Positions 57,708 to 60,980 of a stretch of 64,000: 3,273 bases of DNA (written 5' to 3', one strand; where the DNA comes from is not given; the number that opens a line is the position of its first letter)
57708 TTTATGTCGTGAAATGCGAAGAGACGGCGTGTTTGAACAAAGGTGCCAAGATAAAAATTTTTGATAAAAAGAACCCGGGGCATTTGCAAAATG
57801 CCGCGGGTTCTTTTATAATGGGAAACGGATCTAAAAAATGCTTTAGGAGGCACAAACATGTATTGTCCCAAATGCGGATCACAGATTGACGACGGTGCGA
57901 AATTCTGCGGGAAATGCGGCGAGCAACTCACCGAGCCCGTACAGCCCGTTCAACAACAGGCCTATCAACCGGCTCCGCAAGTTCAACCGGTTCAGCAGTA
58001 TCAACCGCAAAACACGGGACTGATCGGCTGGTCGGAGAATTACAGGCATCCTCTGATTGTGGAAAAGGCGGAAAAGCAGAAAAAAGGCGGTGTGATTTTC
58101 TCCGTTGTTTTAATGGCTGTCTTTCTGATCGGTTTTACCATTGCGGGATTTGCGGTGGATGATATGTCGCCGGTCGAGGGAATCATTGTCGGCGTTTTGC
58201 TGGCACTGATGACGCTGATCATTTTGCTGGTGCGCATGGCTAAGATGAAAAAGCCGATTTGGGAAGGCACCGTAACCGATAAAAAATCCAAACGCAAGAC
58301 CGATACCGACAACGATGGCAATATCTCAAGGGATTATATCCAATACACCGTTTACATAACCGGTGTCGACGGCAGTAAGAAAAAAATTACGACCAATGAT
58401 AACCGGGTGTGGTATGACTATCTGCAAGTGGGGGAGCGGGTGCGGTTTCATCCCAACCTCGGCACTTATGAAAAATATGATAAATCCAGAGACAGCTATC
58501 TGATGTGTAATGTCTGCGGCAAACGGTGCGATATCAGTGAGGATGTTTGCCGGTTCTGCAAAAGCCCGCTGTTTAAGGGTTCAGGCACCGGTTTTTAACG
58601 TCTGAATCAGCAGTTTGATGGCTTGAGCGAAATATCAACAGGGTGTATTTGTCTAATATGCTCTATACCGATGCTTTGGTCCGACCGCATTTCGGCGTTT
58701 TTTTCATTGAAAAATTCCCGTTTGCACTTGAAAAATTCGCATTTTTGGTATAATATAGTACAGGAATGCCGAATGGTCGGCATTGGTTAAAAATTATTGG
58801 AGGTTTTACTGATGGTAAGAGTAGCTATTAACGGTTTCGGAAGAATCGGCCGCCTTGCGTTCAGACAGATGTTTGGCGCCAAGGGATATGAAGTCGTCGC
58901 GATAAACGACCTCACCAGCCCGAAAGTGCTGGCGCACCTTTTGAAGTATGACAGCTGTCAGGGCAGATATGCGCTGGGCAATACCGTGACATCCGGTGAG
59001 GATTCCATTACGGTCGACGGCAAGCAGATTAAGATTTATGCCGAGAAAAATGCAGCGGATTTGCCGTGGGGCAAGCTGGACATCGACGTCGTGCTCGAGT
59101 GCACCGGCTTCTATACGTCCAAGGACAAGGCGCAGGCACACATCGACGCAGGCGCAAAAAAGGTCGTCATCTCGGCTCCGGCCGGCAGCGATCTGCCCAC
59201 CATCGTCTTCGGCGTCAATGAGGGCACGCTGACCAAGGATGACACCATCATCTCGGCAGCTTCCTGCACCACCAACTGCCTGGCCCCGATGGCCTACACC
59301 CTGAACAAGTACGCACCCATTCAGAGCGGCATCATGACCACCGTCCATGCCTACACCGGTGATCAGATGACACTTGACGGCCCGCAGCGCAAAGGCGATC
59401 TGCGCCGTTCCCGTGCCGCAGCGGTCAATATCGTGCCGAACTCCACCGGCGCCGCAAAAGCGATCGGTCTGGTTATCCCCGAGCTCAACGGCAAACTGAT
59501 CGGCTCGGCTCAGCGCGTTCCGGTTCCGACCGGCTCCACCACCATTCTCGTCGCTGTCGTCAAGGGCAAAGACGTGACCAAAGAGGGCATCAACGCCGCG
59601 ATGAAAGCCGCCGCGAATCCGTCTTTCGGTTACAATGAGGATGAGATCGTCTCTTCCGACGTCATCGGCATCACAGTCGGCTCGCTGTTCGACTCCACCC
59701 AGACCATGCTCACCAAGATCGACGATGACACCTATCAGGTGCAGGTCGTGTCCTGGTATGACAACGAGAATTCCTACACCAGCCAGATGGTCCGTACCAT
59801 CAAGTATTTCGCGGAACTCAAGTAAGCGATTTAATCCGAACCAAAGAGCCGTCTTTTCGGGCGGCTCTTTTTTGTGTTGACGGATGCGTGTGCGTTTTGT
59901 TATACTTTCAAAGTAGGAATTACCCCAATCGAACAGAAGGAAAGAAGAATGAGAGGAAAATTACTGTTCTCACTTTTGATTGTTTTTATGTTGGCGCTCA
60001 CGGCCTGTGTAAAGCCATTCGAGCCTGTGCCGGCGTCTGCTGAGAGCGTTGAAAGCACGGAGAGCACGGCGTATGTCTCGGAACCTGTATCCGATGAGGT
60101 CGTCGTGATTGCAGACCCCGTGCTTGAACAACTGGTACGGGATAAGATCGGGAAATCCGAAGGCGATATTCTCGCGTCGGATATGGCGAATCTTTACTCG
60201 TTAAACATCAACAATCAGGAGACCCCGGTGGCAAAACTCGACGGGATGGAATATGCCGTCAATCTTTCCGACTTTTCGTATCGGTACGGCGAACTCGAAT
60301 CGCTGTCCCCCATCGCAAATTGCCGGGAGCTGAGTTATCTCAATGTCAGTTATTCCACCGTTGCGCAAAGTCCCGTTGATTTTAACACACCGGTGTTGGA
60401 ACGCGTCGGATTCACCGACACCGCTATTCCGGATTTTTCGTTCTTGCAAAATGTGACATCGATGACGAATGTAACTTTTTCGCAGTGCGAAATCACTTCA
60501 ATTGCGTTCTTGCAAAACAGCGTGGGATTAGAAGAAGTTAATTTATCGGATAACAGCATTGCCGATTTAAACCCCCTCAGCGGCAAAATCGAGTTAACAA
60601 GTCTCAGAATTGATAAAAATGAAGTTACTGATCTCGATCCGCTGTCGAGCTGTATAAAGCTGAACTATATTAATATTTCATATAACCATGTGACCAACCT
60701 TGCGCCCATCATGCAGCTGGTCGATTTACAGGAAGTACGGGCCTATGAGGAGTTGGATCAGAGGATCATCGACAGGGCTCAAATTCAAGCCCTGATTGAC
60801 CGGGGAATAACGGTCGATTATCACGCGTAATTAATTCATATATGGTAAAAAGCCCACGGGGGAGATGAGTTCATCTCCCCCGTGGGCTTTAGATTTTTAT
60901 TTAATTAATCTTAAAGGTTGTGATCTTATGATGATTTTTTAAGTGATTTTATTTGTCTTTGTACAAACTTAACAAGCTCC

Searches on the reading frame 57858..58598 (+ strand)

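Call 39: search_protein_families(library=pfam, proteins=[window:57858-58598:+], max_evalue=0.00001)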
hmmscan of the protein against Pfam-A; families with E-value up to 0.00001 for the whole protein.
window:57858-58598:+ (246 aa): 3 families
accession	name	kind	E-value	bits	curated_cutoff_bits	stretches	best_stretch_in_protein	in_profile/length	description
PF13240.11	Zn_Ribbon_1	-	4.1e-09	36.4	25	1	2-23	1-22/23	zinc-ribbon domain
PF12773.13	DZR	-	4.7e-07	30.3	27.3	1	3-25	1-23/45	Double zinc ribbon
PF13248.11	Zn_ribbon_3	-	1.6e-06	27.8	27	1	2-23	4-25/26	zinc-ribbon domain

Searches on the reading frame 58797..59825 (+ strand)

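Call 39: search_protein_families(library=pfam, proteins=[window:58797-59825:+], max_evalue=0.00001)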
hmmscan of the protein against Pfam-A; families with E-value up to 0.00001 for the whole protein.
window:58797-59825:+ (342 aa): 2 families
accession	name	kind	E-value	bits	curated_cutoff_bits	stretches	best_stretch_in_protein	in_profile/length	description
PF02800.25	Gp_dh_C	-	6.7e-49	165.9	24.4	1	162-321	1-158/158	Glyceraldehyde 3-phosphate dehydrogenase, C-terminal domain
PF00044.30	Gp_dh_N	-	8.2e-36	122.8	31.7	1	7-109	1-101/101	Glyceraldehyde 3-phosphate dehydrogenase, NAD binding domain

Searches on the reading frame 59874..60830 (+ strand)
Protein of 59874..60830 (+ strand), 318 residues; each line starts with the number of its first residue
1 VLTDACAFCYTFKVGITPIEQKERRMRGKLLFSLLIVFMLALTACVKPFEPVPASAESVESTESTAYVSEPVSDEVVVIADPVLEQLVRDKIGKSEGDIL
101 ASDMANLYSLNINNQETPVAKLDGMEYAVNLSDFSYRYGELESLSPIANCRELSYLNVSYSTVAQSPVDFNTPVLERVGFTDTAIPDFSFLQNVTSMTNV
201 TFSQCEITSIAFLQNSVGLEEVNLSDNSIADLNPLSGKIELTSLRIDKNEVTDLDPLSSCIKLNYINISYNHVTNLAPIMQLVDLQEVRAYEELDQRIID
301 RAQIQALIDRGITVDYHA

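Call 39: search_protein_families(library=pfam, proteins=[window:59874-60830:+], max_evalue=0.00001)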
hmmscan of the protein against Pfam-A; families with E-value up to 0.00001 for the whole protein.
window:59874-60830:+ (318 aa): 1 family
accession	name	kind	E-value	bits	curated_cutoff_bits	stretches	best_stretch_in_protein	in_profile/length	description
PF12799.13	LRR_4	-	6.6e-14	52.1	27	0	240-278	2-41/44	Leucine Rich repeats (2 copies)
